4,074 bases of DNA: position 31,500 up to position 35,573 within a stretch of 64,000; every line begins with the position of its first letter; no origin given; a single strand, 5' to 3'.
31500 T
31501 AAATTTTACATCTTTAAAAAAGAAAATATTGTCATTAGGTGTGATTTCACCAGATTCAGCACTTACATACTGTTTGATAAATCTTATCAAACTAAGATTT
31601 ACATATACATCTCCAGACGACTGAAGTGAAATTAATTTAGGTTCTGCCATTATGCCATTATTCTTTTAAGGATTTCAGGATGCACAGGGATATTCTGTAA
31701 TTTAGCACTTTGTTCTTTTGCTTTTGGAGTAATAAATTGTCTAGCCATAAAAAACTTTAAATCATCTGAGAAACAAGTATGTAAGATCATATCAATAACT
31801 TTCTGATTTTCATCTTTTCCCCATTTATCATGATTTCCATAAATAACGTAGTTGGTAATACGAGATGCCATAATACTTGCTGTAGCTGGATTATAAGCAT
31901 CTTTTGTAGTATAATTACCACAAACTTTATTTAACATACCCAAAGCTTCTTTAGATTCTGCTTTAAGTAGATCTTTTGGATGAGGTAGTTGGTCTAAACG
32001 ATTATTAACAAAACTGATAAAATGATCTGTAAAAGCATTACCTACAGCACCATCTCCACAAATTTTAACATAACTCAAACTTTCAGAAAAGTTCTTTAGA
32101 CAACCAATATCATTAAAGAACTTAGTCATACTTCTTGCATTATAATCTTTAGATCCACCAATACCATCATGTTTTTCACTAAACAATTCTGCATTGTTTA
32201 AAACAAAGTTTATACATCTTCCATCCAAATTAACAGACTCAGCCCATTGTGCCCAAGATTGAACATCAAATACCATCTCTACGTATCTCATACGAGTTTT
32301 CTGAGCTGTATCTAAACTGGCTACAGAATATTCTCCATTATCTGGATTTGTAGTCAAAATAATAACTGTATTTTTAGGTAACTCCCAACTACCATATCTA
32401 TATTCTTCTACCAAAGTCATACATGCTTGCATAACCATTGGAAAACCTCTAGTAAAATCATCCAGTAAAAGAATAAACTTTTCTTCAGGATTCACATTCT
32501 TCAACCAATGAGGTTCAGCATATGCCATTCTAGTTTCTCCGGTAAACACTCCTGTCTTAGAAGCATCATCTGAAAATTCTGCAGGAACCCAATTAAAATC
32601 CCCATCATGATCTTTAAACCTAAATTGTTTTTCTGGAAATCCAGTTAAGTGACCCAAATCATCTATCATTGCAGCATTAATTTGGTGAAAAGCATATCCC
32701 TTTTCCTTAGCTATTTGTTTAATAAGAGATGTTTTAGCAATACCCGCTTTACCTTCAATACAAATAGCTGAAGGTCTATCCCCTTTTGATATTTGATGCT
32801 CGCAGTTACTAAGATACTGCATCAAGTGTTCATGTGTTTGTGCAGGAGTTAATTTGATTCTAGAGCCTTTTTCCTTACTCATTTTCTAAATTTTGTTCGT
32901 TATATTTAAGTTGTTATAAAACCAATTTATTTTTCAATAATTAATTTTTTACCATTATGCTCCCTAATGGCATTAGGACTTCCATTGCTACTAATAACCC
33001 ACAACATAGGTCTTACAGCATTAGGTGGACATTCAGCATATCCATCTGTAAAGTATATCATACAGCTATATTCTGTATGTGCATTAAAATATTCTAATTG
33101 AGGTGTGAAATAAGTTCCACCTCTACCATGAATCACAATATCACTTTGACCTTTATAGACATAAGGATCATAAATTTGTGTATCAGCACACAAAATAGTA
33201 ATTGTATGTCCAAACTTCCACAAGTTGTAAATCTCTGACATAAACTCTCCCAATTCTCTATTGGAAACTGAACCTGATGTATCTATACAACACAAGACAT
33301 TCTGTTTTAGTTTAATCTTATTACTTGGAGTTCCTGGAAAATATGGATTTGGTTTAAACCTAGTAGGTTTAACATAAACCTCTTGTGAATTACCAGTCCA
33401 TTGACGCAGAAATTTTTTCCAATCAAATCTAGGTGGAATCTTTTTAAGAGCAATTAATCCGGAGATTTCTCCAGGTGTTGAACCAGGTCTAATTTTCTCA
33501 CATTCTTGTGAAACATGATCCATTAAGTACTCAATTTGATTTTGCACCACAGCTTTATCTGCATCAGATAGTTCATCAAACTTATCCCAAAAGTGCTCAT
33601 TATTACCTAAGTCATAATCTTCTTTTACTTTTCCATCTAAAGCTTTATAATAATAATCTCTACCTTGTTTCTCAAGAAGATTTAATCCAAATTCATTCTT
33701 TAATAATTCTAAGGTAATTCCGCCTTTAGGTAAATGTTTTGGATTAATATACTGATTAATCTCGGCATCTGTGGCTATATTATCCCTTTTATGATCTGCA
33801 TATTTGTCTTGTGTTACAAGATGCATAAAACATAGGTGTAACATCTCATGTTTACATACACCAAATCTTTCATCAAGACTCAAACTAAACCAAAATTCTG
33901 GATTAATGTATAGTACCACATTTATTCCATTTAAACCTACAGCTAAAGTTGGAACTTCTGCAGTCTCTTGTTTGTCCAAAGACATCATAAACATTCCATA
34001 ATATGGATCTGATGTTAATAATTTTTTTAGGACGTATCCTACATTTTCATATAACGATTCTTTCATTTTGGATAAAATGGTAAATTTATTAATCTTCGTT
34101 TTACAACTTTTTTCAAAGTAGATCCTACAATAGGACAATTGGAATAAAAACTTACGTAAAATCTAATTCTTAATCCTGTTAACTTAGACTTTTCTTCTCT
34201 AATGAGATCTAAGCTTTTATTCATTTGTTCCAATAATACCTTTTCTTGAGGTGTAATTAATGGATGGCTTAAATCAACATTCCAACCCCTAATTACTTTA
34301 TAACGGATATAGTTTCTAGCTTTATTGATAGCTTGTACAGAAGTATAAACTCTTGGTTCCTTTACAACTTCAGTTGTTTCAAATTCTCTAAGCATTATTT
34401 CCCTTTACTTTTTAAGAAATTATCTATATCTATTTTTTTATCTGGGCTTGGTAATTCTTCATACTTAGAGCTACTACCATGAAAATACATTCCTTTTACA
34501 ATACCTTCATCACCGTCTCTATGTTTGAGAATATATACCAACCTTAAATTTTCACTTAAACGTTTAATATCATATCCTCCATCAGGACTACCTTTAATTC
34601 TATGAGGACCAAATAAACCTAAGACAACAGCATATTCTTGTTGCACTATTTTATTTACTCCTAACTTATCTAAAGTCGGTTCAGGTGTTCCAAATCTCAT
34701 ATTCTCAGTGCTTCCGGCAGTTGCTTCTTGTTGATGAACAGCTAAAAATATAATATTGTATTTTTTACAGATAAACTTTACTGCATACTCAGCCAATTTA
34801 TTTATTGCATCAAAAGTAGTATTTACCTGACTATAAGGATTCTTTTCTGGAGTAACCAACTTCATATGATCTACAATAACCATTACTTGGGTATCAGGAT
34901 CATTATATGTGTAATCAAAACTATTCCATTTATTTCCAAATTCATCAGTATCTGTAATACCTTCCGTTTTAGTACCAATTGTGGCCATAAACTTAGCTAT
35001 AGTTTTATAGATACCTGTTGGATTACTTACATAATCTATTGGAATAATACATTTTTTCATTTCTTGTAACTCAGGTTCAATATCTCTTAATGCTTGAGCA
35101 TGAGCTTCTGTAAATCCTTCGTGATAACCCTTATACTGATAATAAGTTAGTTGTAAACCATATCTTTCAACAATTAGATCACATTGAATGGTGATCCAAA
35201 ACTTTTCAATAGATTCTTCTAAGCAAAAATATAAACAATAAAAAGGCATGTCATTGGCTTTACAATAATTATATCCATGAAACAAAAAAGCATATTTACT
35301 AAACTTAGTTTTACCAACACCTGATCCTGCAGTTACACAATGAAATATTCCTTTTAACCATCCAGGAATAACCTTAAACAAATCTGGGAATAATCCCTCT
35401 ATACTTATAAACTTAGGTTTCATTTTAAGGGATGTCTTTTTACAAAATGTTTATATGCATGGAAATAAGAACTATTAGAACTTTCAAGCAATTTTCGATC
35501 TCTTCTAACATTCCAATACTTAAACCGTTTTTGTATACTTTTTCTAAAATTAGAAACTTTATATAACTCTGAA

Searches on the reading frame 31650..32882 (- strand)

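Call 18: search_protein_families(library=phrogs, proteins=[window:31650-32882:-], max_evalue=0.001)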
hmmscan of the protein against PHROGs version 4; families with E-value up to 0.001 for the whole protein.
window:31650-32882:- (410 aa): 4 families
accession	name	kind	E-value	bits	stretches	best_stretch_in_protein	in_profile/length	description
phrog_1297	-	other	2e-33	116.9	1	39-318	27-282/356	ATPase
phrog_168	-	DNA, RNA and nucleotide metabolism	1e-05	26.4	1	29-209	35-160/314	clamp loader of DNA polymerase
phrog_249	-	moron, auxiliary metabolic gene and host takeover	0.00013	22.5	1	40-105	130-189/380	porphyrin biosynthesis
phrog_27939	-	other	0.0002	22.1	0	135-201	108-177/270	ATP-dependent protease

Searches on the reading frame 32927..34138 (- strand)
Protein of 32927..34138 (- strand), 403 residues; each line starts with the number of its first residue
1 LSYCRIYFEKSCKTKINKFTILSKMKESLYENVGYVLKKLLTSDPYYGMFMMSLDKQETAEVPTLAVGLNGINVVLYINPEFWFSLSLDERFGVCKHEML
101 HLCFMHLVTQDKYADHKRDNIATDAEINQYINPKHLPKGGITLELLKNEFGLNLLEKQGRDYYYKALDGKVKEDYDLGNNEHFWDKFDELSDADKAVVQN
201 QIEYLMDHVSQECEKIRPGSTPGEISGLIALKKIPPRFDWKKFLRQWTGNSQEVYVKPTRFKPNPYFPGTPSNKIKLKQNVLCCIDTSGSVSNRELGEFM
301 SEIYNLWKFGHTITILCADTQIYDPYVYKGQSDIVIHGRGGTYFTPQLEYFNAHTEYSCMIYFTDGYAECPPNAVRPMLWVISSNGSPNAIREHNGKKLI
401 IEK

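Call 19: search_protein_families(library=phrogs, proteins=[window:32927-34138:-], max_evalue=0.001)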
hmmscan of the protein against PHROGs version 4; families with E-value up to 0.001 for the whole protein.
window:32927-34138:- (403 aa): 1 family
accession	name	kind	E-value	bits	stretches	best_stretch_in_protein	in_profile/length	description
phrog_1314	-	DNA, RNA and nucleotide metabolism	1.8e-55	189.6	1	24-389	6-379/394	HNH endonuclease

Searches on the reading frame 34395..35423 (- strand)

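Call 19: search_protein_families(library=phrogs, proteins=[window:34395-35423:-], max_evalue=0.001)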
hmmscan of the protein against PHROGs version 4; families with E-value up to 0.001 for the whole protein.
window:34395-35423:- (342 aa): 4 families
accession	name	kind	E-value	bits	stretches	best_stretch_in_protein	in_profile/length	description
phrog_19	-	DNA, RNA and nucleotide metabolism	3.8e-08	33.7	1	12-327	339-583/621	DnaB-like replicative helicase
phrog_239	-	DNA, RNA and nucleotide metabolism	2.8e-05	24.3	0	9-74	342-401/801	DNA primase/helicase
phrog_243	-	DNA, RNA and nucleotide metabolism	0.0004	20.4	0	175-304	139-244/273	DnaB-like replicative helicase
phrog_15558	-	unknown function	0.0005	20.3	1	122-230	194-299/403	-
